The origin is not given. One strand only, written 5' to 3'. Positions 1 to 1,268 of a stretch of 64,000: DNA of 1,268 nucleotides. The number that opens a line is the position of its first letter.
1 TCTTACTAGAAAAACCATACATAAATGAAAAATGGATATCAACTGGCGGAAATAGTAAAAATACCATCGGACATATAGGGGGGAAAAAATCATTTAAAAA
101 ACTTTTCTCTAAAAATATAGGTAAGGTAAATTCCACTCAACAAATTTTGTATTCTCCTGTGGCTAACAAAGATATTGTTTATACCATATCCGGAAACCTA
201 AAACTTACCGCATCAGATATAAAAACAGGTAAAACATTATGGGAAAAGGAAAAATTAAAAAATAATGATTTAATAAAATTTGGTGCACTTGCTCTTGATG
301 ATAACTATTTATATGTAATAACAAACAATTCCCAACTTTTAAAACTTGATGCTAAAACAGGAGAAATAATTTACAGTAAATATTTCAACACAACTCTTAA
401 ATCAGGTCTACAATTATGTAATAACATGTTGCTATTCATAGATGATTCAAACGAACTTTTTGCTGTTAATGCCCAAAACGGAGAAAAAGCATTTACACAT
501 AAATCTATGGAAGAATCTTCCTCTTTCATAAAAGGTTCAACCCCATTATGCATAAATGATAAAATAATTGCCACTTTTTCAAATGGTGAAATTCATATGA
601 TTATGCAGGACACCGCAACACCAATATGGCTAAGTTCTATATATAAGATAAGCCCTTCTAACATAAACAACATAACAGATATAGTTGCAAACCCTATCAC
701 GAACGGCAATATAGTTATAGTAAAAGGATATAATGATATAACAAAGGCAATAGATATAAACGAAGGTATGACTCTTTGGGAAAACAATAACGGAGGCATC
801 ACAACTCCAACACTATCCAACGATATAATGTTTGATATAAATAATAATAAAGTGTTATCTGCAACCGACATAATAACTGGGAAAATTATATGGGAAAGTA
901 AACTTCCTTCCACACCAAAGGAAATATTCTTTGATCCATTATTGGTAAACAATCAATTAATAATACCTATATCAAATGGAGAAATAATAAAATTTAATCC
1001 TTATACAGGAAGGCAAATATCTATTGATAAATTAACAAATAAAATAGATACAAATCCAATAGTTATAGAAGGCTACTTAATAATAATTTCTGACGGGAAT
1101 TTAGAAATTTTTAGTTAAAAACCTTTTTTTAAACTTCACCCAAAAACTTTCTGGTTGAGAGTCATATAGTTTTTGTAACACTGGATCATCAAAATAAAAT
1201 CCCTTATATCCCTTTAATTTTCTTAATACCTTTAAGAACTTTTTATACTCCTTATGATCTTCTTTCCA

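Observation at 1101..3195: Tandem-duplicated radical-SAM enzymes with the SPASM-like domain before the CX3CX2C core, co-transcribed with mnmG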

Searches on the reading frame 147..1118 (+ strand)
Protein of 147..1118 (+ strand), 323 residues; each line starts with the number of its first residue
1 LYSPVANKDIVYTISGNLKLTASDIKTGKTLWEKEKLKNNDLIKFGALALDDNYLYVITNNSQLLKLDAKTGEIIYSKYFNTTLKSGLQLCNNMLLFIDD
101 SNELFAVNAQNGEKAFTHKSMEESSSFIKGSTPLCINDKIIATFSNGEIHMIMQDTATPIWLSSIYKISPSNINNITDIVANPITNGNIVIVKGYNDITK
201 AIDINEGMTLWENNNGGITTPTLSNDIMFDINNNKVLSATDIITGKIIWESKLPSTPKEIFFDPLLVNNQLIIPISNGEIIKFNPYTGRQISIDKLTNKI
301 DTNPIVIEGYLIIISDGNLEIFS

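Call 69: search_protein_families(library=pfam, proteins=[window:147-1118:+], max_evalue=0.001)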
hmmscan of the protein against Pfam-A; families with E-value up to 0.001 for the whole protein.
window:147-1118:+ (323 aa): 5 families
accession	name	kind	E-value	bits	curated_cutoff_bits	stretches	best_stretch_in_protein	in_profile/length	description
PF13360.13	PQQ_2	-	4.6e-33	115.2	27.6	1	20-250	5-232/233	Outer membrane protein assembly factor BamB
PF13570.13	Beta-prop_ACSF4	-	1.5e-18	67.8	133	1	7-313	18-317/329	Beta-alanine-activating enzyme, beta-propeller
PF01011.28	PQQ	-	1.2e-09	37.9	26.7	0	3-75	52-137/595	Glucose/ethanol/alcohol dehydrogenase, beta-propeller domain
PF25293.1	Beta-prop_EMC1_N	-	4.5e-05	23.7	34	0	23-121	46-148/219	EMC1 N-terminal beta-propeller domain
PF23727.1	Beta-prop_FAM234A_B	-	0.00028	20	26.4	0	20-86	54-124/467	FAM234A/B beta-propeller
